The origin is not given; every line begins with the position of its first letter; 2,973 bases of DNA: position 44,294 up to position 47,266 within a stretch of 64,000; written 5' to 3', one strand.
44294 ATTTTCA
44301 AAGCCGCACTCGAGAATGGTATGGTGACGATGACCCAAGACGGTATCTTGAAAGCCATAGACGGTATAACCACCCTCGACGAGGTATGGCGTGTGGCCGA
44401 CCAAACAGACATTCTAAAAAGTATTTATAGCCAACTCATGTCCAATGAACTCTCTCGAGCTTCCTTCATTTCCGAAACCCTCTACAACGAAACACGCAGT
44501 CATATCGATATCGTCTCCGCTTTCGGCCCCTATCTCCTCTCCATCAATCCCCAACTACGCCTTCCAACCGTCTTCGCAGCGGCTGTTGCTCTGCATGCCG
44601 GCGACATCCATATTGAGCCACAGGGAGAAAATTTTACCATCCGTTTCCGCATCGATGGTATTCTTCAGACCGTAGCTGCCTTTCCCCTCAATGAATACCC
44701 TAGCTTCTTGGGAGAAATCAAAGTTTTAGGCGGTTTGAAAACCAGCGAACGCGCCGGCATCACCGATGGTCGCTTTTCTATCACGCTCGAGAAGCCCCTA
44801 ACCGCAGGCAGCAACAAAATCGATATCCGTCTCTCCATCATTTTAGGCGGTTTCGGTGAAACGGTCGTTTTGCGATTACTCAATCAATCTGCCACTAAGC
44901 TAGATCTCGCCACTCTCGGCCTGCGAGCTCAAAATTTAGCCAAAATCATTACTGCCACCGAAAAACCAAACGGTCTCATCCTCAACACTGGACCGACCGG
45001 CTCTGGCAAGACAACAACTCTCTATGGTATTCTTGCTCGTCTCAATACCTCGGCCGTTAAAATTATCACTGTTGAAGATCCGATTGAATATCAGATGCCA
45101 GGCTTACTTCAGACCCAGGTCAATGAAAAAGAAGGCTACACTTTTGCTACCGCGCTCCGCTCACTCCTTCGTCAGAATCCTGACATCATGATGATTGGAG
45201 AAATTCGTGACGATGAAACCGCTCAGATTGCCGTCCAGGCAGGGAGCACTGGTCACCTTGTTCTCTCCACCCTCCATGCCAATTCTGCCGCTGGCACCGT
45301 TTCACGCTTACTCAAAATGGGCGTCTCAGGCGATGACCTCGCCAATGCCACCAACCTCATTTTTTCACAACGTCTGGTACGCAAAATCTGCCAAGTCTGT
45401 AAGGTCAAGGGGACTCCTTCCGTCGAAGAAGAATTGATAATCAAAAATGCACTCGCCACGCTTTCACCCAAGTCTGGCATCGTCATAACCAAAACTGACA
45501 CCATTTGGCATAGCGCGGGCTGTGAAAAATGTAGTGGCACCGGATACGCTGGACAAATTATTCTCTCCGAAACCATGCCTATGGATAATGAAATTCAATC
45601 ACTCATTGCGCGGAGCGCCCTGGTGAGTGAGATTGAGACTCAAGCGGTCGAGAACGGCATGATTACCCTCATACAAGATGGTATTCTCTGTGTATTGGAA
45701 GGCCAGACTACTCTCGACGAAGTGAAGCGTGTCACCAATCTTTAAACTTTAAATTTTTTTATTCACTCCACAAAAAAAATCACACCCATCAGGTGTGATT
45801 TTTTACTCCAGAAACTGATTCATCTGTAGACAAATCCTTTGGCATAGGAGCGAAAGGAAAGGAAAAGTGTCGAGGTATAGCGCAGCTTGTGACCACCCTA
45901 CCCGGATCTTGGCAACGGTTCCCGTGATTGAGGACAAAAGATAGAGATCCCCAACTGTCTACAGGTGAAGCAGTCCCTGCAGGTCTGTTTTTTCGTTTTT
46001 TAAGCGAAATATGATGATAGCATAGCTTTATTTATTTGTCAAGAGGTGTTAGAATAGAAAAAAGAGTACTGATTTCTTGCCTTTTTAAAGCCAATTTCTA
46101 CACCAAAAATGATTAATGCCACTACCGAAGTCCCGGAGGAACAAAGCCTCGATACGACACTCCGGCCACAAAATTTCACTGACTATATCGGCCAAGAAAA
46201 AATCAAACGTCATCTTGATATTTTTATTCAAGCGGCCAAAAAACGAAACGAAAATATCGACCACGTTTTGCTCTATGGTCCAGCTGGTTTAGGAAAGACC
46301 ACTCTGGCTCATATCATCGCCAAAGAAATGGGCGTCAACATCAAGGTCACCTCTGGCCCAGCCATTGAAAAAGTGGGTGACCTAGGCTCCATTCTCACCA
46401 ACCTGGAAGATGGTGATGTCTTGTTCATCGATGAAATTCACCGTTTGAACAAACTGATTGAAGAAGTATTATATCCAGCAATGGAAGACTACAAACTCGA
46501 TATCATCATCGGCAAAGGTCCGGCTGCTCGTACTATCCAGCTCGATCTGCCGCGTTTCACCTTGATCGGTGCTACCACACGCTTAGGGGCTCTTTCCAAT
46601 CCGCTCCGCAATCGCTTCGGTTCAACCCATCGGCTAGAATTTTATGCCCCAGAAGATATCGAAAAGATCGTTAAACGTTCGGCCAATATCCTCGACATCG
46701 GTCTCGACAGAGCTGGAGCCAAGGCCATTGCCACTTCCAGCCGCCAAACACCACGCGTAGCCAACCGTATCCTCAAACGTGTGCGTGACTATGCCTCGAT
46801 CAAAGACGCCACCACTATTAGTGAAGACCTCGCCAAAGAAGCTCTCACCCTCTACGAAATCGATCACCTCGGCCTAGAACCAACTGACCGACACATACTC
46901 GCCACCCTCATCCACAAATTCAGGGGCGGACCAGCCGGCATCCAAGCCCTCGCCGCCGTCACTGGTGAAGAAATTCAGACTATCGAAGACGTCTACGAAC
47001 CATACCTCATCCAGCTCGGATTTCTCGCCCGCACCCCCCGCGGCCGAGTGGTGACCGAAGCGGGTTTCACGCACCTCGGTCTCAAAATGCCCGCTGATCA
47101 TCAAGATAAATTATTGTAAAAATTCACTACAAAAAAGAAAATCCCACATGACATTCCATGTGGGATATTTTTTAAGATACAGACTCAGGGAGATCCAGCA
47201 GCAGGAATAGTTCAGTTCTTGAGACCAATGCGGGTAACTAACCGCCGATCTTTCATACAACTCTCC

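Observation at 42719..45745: Single 1008-aa polypeptide containing two complete PilB/GspE-type secretion ATPases in tandem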

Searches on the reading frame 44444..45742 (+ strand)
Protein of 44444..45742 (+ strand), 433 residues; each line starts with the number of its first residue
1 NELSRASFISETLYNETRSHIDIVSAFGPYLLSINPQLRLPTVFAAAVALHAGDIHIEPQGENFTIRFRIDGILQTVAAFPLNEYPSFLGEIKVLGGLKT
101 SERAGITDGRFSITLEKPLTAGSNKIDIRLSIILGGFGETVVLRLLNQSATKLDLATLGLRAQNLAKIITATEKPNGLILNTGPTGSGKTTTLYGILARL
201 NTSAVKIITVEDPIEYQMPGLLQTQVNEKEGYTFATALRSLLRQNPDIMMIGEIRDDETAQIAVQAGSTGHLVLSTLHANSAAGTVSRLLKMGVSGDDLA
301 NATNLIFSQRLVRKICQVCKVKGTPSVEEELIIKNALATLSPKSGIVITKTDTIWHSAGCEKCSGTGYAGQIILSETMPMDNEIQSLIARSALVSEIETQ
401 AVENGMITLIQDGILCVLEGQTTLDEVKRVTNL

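Call 59: search_solved_structures(query=window:44537-45742:+, max_evalue=1e-60, show_alignments=1)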
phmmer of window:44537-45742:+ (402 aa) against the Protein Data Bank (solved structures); distinct sequences matched with E-value up to 1e-60: 12.
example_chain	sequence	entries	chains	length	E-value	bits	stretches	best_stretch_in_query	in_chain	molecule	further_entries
3jc8_Ba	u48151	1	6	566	6.9e-89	301.7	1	12-397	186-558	Type IV-A pilus assembly ATPase PilB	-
5zfr_A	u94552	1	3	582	1.7e-87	297.1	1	12-400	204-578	Type IV pilus biogenesis ATPase PilB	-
5tsg_B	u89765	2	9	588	4.7e-87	295.6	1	12-400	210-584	Type IV pilus biogenesis ATPase PilB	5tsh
6olj_C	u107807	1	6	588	1.4e-86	294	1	12-400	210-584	Type IV pilus biogenesis ATPase PilB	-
5it5_F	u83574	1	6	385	4.3e-81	276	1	13-397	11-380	ATP binding motif-containing protein PilF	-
5oiu_A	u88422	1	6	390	4.3e-81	276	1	13-397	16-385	Type IV pilus assembly protein PilF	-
6ejf_A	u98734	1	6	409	5.3e-81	275.7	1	13-397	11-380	Type IV pilus assembly protein PilF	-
4pht_A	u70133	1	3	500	1.6e-80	274.2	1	12-400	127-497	General secretory pathway protein E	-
6f8l_G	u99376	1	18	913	4.6e-80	272.6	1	13-397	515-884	Type IV pilus assembly protein PilF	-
4kss_A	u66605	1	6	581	2.2e-78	267.1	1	12-400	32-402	Type II secretion system protein E, hemolysin-coregulated protein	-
4ksr_A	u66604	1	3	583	2.3e-78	267.1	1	12-400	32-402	Type II secretion system protein E, Hemolysin-coregulated protein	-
1p9r_A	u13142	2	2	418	9.8e-78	265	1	12-398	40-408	General secretion pathway protein E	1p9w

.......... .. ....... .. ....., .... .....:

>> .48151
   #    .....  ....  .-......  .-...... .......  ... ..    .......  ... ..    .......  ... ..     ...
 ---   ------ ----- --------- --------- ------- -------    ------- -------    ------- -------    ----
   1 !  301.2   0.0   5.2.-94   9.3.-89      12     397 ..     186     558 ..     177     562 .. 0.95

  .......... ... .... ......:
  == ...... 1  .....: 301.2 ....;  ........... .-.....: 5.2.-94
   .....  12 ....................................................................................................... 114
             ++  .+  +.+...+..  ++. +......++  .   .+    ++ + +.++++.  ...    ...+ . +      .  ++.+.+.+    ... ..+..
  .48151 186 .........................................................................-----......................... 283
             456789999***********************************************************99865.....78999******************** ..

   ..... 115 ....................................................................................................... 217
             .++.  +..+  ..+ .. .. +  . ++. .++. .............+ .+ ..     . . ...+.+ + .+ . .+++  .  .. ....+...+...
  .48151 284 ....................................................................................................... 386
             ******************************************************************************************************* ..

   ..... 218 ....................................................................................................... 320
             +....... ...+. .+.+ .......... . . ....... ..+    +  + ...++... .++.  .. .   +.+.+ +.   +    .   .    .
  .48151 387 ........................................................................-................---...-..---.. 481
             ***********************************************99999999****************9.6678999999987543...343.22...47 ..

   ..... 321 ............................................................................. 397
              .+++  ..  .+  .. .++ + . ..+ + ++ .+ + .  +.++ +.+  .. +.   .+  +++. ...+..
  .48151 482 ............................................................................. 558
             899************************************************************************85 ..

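Call 93: search_protein_families(library=ncbifam, proteins=[window:44444-45742:+], max_evalue=1e-30)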
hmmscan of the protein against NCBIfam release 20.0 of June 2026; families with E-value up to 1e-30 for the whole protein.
window:44444-45742:+ (433 aa): 6 families
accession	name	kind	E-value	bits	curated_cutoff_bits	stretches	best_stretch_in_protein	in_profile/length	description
TIGR02533.1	type_II_gspE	equivalog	4.1e-124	414.9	630.25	1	42-431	115-486/486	type II secretion system ATPase GspE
TIGR02538.1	type_IV_pilB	equivalog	5.4e-120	401.6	675.65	1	43-432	188-563/564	type IV-A pilus assembly ATPase PilB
NF007755.0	PRK10436.1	equivalog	4.7e-111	371.7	617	1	43-431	92-459/465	type II secretion system protein GspE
NF053534.1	T4PilAsmATPsTfpB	equivalog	4.2e-101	339.1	850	1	47-431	212-582/584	type IV pilus assembly ATPase TfpB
NF041000.1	ATPase_ComGA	equivalog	1.6e-71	240.4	300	1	43-313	3-266/267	competence type IV pilus ATPase ComGA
TIGR01420.1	pilT_fam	subfamily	6.6e-45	153.8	319.1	1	45-321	7-277/343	PilT/PilU family type 4a pilus ATPase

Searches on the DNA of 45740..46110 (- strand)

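Call 40: search_rna_families(source=window, start=45740, end=46110, threshold=evalue, max_evalue=1)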
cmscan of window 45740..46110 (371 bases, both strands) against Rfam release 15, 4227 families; matches with E-value up to 1: 1.
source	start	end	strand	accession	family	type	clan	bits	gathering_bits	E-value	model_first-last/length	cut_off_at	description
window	45769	45839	-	RF02064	STnc370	Gene; sRNA;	-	25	54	0.36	1-71/71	no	Enterobacterial sRNA STnc370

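Call 88: build_rna_model(alignment_id=A4)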
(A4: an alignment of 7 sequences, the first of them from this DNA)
Model R1 built from alignment A4 (7 sequences, 170 columns); structure: RNAalifold consensus.
model positions 163; base pairs 49; branch points 3; effective number of sequences 1.28; information 0.59 bits per position. Calibrated on 0.2 Mb of random sequence (short: E-values are rough).
structure used (alignment columns):
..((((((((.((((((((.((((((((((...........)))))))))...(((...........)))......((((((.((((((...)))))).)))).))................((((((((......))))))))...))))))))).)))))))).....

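Call 89: search_with_rna_model(model_id=R1, sources=[window, L001, L002, L003, L004, L007, L008, L009, L010, L011, L012, L013, L014, L015, L017, L018, L019, L020, L021], max_evalue=0.01, make_alignment=true)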
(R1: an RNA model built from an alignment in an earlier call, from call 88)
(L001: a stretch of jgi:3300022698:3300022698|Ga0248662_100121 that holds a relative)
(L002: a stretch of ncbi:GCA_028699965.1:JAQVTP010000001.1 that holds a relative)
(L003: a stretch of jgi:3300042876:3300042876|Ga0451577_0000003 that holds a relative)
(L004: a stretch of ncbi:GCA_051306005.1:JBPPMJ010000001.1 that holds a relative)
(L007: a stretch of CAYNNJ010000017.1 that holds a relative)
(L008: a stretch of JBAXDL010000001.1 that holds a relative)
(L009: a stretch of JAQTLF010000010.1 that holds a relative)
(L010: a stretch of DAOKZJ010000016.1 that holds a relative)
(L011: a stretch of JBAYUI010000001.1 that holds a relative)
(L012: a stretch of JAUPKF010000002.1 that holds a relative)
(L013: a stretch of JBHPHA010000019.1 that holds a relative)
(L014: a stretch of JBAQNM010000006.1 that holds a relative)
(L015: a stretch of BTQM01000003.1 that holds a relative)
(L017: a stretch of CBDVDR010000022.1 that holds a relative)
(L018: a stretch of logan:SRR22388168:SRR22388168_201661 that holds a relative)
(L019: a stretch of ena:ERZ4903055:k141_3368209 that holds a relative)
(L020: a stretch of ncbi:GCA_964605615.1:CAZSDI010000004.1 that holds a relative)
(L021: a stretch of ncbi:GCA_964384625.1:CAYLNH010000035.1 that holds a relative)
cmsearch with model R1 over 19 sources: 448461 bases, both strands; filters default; matches with E-value up to 0.01: 16.
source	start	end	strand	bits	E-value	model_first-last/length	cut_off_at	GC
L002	13086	13247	-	174.9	1e-46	1-163/163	no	0.46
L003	13079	13242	-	172.4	5.1e-46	1-163/163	no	0.45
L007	10661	10823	-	171.3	1e-45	1-163/163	no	0.48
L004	13085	13246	-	167.6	1.2e-44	1-163/163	no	0.39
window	45812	45975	-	166.5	2.3e-44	1-163/163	no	0.48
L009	13117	13281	-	162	4.3e-43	1-163/163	no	0.52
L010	8207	8373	-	153.5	1.1e-40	1-163/163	no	0.51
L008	16785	16949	-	151.2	4.8e-40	1-163/163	no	0.47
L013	15520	15680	-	129.8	5.2e-34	1-163/163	no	0.37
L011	13984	14144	-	119.2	5e-31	1-163/163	no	0.43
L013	15142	15309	-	110.1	1.8e-28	1-163/163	no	0.36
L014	14911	15090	-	109.5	2.7e-28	1-163/163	no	0.4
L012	12288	12450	-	109.5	2.7e-28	1-163/163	no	0.45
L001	14439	14598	-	97.6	6e-25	1-163/163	no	0.43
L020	13062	13217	-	53.2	1.9e-12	1-163/163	no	0.44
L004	13086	13247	+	26.1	8.4e-05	1-163/163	no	0.39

Alignment A5: 16 matches aligned to the model, 286 columns, each read 5' to 3' on its own strand. Consensus structure (alignment columns), stored with it:
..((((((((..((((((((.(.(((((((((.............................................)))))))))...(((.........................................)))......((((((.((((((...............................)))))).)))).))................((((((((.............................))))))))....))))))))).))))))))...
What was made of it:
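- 45812..45975 (-): Conserved structured sRNA (~165 nt) of unknown family, convergent with the ATPase gene. Covariance-model hits in 14 related loci (call 89).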

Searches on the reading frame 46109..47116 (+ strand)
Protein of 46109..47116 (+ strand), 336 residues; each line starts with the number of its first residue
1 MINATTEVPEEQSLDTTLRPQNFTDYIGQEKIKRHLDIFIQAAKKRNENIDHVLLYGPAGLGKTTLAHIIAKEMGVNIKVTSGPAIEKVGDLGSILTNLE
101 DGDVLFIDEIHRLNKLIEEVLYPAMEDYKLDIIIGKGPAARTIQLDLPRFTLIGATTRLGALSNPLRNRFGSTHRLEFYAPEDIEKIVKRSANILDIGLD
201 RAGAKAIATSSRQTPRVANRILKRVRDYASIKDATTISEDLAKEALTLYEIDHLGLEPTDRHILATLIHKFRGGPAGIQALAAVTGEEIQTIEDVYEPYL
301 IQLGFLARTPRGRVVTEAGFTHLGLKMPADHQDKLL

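Call 7: search_protein_families(library=pfam, proteins=[window:46109-47116:+], max_evalue=0.00001)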
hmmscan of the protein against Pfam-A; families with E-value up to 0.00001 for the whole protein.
window:46109-47116:+ (336 aa): 5 families
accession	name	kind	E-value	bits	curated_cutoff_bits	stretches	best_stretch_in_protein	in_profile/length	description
PF05496.18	RuvB_N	-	5.5e-80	267.2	27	1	18-176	1-159/159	Holliday junction DNA helicase RuvB P-loop domain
PF17864.7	AAA_lid_4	-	6.6e-26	90.3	27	1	179-252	1-74/74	RuvB AAA lid domain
PF05491.19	RuvB_C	-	8.1e-24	83.8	24.7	1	254-323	2-71/72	RuvB C-terminal winged helix domain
PF00004.35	AAA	-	4.9e-20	72.8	21.2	1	53-173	1-126/131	ATPase family associated with various cellular activities (AAA)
PF07728.20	AAA_5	-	2.9e-09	37.5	22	1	52-170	1-139/139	AAA domain (dynein-related subfamily)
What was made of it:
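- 46109..47119 (+): ruvB, the downstream neighbour; it has its own transcription unit. Pfam RuvB_N, AAA_lid_4 and RuvB_C (call 7).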
